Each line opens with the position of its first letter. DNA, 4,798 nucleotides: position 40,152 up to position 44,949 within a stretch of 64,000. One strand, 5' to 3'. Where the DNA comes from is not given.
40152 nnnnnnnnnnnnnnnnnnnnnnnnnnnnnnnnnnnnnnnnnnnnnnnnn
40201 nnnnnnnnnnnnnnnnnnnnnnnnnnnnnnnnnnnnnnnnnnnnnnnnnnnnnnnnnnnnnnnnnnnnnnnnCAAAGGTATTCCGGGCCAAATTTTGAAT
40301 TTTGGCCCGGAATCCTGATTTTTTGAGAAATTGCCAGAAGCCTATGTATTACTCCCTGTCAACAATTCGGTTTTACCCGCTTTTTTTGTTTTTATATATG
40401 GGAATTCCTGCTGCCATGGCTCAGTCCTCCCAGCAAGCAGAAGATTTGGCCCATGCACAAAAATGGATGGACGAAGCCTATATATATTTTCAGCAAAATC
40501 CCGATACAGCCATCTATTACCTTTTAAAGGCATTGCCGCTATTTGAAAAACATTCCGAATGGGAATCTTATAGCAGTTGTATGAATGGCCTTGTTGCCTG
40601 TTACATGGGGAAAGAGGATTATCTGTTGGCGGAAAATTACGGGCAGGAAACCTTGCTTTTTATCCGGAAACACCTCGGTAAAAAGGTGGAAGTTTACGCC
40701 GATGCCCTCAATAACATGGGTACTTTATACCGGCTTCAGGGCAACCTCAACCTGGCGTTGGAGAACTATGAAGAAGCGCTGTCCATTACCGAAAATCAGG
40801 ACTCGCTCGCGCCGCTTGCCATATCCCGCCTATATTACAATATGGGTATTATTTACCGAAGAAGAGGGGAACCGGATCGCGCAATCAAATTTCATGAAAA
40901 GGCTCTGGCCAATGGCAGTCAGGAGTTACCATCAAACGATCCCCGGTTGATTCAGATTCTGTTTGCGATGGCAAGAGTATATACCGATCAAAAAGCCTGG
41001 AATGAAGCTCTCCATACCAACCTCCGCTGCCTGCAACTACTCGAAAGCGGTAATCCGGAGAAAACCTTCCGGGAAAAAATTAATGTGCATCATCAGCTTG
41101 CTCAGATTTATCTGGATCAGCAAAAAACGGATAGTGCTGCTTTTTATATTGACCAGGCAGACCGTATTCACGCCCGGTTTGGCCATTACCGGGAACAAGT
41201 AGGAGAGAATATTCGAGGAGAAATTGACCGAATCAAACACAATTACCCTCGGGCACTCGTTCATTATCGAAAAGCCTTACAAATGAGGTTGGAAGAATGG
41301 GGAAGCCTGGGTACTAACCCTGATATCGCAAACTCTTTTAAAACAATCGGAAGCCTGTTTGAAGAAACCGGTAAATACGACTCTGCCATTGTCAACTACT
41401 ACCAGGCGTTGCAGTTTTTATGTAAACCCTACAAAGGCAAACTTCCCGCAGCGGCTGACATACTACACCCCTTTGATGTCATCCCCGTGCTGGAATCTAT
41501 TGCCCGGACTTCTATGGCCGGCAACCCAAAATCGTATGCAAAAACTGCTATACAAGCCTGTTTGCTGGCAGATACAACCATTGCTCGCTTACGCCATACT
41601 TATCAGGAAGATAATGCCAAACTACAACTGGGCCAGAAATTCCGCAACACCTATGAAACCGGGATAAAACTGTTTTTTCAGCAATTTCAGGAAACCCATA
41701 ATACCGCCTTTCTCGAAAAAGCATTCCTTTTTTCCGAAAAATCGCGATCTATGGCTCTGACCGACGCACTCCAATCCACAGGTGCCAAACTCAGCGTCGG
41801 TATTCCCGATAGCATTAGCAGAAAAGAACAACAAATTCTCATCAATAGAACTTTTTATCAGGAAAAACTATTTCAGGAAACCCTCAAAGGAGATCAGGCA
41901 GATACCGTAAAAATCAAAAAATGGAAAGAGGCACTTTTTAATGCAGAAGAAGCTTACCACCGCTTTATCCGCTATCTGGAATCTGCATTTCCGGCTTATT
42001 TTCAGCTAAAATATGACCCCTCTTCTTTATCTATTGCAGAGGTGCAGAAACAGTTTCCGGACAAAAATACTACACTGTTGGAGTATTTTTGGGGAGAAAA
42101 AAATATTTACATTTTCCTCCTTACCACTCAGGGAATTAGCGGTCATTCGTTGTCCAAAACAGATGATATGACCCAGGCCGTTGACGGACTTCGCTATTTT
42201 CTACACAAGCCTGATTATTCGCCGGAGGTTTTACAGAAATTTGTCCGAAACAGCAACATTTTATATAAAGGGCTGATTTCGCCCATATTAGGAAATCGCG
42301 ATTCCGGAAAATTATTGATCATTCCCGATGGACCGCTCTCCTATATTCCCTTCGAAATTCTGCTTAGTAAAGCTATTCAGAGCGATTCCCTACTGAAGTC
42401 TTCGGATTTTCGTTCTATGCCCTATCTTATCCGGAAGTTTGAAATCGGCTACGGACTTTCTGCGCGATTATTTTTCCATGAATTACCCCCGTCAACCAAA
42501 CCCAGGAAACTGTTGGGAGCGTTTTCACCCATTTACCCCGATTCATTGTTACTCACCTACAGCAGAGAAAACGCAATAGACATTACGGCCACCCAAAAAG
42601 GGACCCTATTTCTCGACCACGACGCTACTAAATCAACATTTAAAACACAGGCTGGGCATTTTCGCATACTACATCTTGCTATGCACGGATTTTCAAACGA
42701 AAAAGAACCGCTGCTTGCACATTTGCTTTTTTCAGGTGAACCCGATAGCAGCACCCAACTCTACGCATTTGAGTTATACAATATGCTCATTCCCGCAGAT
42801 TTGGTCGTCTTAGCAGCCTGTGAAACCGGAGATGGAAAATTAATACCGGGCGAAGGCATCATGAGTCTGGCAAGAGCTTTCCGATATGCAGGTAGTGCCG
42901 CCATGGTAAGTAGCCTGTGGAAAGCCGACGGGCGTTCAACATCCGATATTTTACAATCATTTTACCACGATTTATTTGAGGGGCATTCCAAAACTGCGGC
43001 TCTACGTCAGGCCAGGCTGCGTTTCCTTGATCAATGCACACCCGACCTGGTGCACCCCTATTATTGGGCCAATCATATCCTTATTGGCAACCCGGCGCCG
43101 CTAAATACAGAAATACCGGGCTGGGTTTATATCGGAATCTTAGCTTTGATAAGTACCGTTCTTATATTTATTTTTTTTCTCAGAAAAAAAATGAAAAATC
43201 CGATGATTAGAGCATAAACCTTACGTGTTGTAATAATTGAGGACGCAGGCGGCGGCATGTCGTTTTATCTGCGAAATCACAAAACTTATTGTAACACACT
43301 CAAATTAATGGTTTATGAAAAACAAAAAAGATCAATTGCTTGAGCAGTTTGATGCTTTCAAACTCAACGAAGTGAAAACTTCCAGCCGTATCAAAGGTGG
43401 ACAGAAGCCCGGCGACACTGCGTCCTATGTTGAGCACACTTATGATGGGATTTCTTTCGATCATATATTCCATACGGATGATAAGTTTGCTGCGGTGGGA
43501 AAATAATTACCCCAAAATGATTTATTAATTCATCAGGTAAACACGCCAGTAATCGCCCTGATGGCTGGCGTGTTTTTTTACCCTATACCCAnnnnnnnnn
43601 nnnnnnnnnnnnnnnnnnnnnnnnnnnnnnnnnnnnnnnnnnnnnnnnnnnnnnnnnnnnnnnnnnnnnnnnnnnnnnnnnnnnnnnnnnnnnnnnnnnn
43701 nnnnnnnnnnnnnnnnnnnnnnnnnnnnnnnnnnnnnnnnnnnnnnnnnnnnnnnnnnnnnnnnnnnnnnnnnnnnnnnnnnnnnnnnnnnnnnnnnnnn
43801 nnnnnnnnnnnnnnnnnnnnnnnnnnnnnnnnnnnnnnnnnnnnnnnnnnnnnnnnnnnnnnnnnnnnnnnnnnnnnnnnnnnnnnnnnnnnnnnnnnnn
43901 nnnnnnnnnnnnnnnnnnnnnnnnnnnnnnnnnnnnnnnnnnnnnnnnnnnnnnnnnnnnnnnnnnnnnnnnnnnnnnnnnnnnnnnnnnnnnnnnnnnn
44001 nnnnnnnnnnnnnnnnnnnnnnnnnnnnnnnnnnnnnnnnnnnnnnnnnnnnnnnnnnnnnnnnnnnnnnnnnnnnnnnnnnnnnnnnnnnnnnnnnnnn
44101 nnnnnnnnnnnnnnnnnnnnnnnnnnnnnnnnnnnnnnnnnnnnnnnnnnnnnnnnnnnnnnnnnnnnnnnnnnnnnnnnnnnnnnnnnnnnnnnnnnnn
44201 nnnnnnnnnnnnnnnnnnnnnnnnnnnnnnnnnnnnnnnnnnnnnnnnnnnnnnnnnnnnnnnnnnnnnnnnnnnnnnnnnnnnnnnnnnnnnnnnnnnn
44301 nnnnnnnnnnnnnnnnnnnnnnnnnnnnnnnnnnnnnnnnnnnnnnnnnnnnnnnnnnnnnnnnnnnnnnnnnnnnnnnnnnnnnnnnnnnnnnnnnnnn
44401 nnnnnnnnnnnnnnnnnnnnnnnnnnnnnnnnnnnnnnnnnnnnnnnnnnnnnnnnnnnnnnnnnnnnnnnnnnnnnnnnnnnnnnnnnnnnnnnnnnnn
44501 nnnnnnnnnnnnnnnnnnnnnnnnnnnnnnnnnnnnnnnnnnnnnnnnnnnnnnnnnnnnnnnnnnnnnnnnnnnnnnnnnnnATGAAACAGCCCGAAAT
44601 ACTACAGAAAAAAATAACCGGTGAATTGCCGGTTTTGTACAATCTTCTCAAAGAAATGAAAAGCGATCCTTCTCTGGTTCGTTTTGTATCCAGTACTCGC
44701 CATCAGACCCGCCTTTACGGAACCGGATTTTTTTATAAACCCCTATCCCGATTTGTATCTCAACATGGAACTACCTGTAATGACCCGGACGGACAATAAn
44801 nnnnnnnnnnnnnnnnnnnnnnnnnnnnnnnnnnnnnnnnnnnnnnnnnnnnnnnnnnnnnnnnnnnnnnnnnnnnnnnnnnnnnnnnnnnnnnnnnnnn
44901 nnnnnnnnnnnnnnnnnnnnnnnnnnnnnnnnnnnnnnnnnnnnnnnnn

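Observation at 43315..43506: Precursor peptide: atypically spaced GG leader and a Cys-free core with a duplicated H-T-x-D module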

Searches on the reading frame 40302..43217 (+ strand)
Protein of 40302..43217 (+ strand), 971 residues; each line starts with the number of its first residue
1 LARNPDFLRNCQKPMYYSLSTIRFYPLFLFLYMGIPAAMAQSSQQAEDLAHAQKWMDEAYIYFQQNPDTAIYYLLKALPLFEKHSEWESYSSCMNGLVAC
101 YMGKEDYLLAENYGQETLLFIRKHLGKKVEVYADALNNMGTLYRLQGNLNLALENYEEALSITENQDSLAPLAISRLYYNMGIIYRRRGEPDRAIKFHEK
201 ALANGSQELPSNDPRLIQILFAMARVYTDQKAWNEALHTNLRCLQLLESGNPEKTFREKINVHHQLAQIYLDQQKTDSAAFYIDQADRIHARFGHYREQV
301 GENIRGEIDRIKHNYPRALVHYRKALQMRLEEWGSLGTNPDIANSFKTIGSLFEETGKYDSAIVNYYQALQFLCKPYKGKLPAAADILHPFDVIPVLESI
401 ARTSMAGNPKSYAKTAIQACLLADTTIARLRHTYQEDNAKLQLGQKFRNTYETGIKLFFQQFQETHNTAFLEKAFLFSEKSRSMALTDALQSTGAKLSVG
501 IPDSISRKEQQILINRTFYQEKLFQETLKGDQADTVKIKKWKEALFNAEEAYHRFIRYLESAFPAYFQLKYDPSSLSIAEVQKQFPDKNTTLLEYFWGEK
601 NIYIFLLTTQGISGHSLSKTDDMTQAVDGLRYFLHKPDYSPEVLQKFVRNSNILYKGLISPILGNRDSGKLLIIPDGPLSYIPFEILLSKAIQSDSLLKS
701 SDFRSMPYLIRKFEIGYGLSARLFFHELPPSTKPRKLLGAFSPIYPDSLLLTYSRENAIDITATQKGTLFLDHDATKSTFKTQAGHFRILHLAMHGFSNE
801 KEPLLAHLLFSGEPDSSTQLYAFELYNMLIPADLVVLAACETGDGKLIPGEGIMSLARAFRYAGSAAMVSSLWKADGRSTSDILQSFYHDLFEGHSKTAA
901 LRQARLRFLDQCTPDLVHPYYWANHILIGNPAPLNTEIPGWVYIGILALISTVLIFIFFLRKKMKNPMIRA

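Call 4: search_protein_families(library=pfam, proteins=[window:40302-43217:+], max_evalue=0.01)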
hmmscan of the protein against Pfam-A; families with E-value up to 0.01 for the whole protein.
window:40302-43217:+ (971 aa): 21 families
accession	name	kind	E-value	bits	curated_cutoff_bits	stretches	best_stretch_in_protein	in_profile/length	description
PF12770.12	CHAT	-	7.4e-46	157.3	24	1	652-930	5-289/289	CHAT domain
PF13424.12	TPR_12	-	7e-33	113.1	30.1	3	175-248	3-76/77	Tetratricopeptide repeat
PF00515.34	TPR_1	-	2.3e-24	84.6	27.8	2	133-162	1-30/34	Tetratricopeptide repeat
PF07719.23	TPR_2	-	6.3e-14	51.3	27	1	133-165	1-33/34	Tetratricopeptide repeat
PF13181.12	TPR_8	-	1.3e-13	50.4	25.7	1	133-165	1-33/34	Tetratricopeptide repeat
PF13374.12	TPR_10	-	3.5e-12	46.3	27.5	1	133-164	2-33/42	Tetratricopeptide repeat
PF13176.12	TPR_7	-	6.3e-11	41.9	27.9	1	178-203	2-29/36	Tetratricopeptide repeat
PF13414.12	TPR_11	-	2e-08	34.2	26.8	1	140-168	1-29/42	TPR repeat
PF24885.1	TPR_NPHP3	-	2.7e-08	33.9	100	1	125-244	91-210/239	Nephrocystin-3 TPR domain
PF17874.7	TPR_MalT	-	3.7e-08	33.5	45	1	128-291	35-192/336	MalT-like TPR region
PF13431.12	TPR_17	-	7.6e-08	32.5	24.4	0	175-195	13-33/34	Tetratricopeptide repeat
PF13428.12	TPR_14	-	4.9e-07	30.2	23.5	0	176-205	2-31/44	Tetratricopeptide repeat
PF14559.12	TPR_19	-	6e-05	23.7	25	0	188-237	4-45/68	Tetratricopeptide repeat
PF10516.15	SHNi-TPR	-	0.00013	21.8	21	0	306-331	8-33/38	SHNi-TPR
PF24762.1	TPR_IF140-IFT172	-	0.00032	19.9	26.8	0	258-369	82-196/486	IF140/IFT172 TPR domain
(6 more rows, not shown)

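Call 5: search_protein_families(library=ncbifam, proteins=[window:40302-43217:+], max_evalue=0.01)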
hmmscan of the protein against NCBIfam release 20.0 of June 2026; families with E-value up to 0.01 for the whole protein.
window:40302-43217:+ (971 aa): 13 families
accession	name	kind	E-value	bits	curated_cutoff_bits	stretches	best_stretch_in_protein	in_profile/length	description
NF053520.1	HK_Porph_FimS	equivalog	6.9e-13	47.7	600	1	131-203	122-192/618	sensor histidine kinase FimS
NF002725.1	PRK02603.1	equivalog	3.8e-10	40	143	1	145-207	47-104/173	photosystem I assembly protein Ycf3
NF040586.1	FxSxx_TPR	equivalog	5.9e-07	28.3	300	1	105-281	486-661/830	FxSxx-COOH system tetratricopeptide repeat protein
NF047558.1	TPR_END_plus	domain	9.9e-07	28.6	32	0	177-209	1-35/56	TPR end-of-group domain-containing protein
NF033758.1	gliding_GltE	equivalog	1.3e-06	27.6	225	2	184-369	163-316/411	adventurous gliding motility TPR repeat lipoprotein GltE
NF008757.0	PRK11788.1-5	equivalog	1.6e-06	27.5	363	1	178-204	72-98/388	lipopolysaccharide assembly protein LapB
NF008755.0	PRK11788.1-3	equivalog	4.4e-06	26.3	430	1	177-216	72-109/388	lipopolysaccharide assembly protein LapB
NF041717.1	HaaA_phane_TPR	equivalog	6.3e-06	24.6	1125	1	95-286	678-858/882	cyclophane-containing RiPP biosynthesis TPR protein HaaT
NF053779.1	BT3442_fam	equivalog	3e-05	23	940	1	128-234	177-273/563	BT3442 family protein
NF040959.1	MamA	equivalog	0.00023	20.7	200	0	114-237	7-125/204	magnetosome protein MamA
NF033762.1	social_mot_Tgl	equivalog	0.00063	19.2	225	0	334-366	161-193/252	social motility TPR repeat lipoprotein Tgl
NF008756.0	PRK11788.1-4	equivalog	0.0012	18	474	0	180-288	74-189/389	lipopolysaccharide assembly protein LapB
NF047507.1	TPR_BatC_Lepto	exception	0.0093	15.5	175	0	146-204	71-125/214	TPR repeat-containing protein BatC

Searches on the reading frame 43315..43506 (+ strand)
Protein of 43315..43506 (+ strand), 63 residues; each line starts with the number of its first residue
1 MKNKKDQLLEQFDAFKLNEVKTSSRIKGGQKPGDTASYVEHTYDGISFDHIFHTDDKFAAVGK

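Call 4: search_protein_families(library=pfam, proteins=[window:43315-43506:+], max_evalue=0.01)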
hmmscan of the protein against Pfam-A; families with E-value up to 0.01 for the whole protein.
window:43315-43506:+ (63 aa): 0 families

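Call 5: search_protein_families(library=ncbifam, proteins=[window:43315-43506:+], max_evalue=0.01)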
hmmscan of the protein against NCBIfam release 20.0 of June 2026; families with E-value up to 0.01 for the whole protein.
window:43315-43506:+ (63 aa): 0 families

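Call 8: find_homologous_proteins(query=window:43315-43503:+, max_evalue=0.01)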
Query window:43315-43503:+ (63 aa): 3 proteins with E <= 0.01 among 3 candidates.
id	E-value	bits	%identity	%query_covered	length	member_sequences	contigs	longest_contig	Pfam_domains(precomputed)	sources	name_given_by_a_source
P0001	1.3e-31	125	93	97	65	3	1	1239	-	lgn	-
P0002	3.4e-29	117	93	92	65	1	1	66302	-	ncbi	ncbi:MAG: hypothetical protein R3C61_26125 [Bacteroidia bacterium]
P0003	4.9e-25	104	81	94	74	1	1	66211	-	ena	-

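Call 33: find_encoding_contigs(protein=P0003, flank=8000, max_places=3)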
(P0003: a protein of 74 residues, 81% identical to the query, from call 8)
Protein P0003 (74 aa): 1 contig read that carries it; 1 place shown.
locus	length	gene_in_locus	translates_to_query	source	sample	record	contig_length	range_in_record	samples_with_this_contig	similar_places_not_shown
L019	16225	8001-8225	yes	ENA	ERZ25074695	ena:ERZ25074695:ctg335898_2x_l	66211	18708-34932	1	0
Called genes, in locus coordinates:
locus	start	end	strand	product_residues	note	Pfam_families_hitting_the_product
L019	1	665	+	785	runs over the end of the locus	PF08531:Bac_rhamnosid_N, PF17389:Bac_rhamnosid6H, PF17390:Bac_rhamnosid_C (weak)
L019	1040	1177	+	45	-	-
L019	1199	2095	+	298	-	PF01636:APH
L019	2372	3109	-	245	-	PF00515:TPR_1 (faint), PF13174:TPR_6 (faint), PF13432:TPR_16 (faint), PF13181:TPR_8 (faint), PF07719:TPR_2 (faint)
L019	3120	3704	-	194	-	PF04542:Sigma70_r2 (weak)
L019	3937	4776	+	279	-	PF18962:Por_Secre_tail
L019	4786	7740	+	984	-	PF13428:TPR_14 (faint), PF13431:TPR_17 (faint), PF17874:TPR_MalT (weak), PF24885:TPR_NPHP3, PF13424:TPR_12, PF00515:TPR_1 (weak), PF13424:TPR_12, PF12770:CHAT, +6 more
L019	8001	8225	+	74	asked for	-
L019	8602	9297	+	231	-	PF08443:RimK (weak)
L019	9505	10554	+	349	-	-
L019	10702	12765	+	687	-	PF03412:Peptidase_C39, PF00664:ABC_membrane, PF00005:ABC_tran, PF02463:SMC_N (faint), PF09818:ABC_ATPase (faint)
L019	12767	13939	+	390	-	-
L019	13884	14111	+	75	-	-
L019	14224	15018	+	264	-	PF10502:Peptidase_S26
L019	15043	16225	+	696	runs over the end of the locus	PF07676:PD40 (faint), PF26550:Tricorn_2nd, PF00930:DPPIV_N, PF02129:Peptidase_S15 (faint), PF26549:Tricorn_N (weak), PF20434:BD-FAE, PF01738:DLH, PF00326:Peptidase_S9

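Call 34: find_encoding_contigs(protein=P0001, flank=3000, max_places=3)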
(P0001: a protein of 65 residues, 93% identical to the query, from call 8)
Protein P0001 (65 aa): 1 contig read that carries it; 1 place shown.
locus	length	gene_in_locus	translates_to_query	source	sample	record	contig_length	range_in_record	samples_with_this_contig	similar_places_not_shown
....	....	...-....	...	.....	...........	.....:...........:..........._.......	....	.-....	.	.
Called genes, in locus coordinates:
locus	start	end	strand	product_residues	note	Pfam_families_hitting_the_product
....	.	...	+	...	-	?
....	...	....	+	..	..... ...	-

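Call 38: search_protein_representatives(alignment_id=A1)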
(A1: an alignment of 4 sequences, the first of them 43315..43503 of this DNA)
Query: 4 sequences, 65 profile positions. Proteins with E-value up to 0.001 (for the whole library): 3; up to 1e-10: 1; up to 1e-30: 1. The best 3 are listed.
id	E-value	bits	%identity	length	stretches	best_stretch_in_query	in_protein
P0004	4.5e-34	132.4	-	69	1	1-61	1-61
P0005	2.9e-09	53.0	-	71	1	1-47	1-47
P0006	1.7e-06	44.1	-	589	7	14-39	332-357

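Call 40: find_encoding_contigs(protein=P0005, flank=8000, max_places=3)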
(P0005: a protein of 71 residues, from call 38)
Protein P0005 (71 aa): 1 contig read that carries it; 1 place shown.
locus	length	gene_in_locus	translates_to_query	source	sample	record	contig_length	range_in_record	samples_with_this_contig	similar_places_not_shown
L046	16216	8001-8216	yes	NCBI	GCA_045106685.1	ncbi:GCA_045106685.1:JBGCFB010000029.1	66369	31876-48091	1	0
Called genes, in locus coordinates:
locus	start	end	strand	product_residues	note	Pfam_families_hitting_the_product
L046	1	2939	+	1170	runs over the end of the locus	PF02811:PHP, PF07733:DNA_pol3_alpha, PF17657:DNA_pol3_finger, PF14579:HHH_6, PF01336:tRNA_anti-codon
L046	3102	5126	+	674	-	PF13585:CHU_C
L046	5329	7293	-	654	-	PF01734:Patatin, PF01544:CorA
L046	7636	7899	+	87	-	-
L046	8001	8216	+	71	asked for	-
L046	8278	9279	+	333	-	-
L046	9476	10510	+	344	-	-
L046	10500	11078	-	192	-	PF00440:TetR_N, PF16925:TetR_C_13 (faint), PF08359:TetR_C_4, PF17932:TetR_C_24, PF17938:TetR_C_29 (weak)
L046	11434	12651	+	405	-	PF12867:DinB_2, PF03781:FGE-sulfatase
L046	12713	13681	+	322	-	PF25539:Bestrophin_2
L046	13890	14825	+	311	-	PF10017:Methyltransf_33, PF13649:Methyltransf_25 (weak)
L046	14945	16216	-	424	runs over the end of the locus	PF08323:Glyco_transf_5, PF13579:Glyco_trans_4_4, PF13439:Glyco_transf_4, PF20706:GT4-conflict, PF00534:Glycos_transf_1, PF13692:Glyco_trans_1_4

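Call 41: find_encoding_contigs(protein=P0004, flank=8000, max_places=3)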
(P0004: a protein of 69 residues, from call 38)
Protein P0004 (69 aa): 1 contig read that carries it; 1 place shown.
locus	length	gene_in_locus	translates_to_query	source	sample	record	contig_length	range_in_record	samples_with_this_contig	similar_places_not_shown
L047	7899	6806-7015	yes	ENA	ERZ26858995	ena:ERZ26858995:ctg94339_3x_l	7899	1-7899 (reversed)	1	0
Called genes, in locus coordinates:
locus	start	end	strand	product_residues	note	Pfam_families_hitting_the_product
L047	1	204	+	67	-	?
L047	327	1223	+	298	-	PF01636:APH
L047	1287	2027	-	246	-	PF07719:TPR_2 (faint)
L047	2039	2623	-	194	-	PF04542:Sigma70_r2 (weak)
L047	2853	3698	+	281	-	PF18962:Por_Secre_tail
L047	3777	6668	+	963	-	PF17874:TPR_MalT (weak), PF13424:TPR_12, PF24885:TPR_NPHP3, PF00515:TPR_1 (weak), PF07719:TPR_2 (weak), PF13374:TPR_10 (weak), PF13424:TPR_12, PF12770:CHAT, +7 more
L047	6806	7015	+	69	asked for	-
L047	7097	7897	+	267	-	?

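Call 72: search_protein_families(library=ncbifam, proteins=[window:43315-43503:+], max_evalue=10)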
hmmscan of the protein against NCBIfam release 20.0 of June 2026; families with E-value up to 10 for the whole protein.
seq(63 aa): 0 families

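Call 73: search_protein_families(library=pfam, proteins=[window:43315-43503:+], max_evalue=10)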
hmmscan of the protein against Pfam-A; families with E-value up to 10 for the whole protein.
seq(63 aa): 0 families

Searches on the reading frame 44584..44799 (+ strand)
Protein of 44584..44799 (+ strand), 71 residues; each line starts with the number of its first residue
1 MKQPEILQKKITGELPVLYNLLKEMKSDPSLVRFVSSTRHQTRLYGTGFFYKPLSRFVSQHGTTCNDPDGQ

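Call 4: search_protein_families(library=pfam, proteins=[window:44584-44799:+], max_evalue=0.01)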
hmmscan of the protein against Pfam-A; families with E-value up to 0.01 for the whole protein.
window:44584-44799:+ (71 aa): 0 families

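Call 5: search_protein_families(library=ncbifam, proteins=[window:44584-44799:+], max_evalue=0.01)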
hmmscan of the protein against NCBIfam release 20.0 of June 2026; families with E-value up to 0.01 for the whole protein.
window:44584-44799:+ (71 aa): 0 families

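Call 61: search_protein_families(library=pfam, proteins=[window:44584-44796:+], max_evalue=10)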
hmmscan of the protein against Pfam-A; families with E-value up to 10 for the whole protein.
window:44584-44796:+ (71 aa): 1 family
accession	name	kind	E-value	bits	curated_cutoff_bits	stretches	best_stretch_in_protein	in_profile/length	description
PF05432.16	BSP_II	-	0.063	13.4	25.1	1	20-64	5-49/299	Bone sialoprotein II (BSP-II)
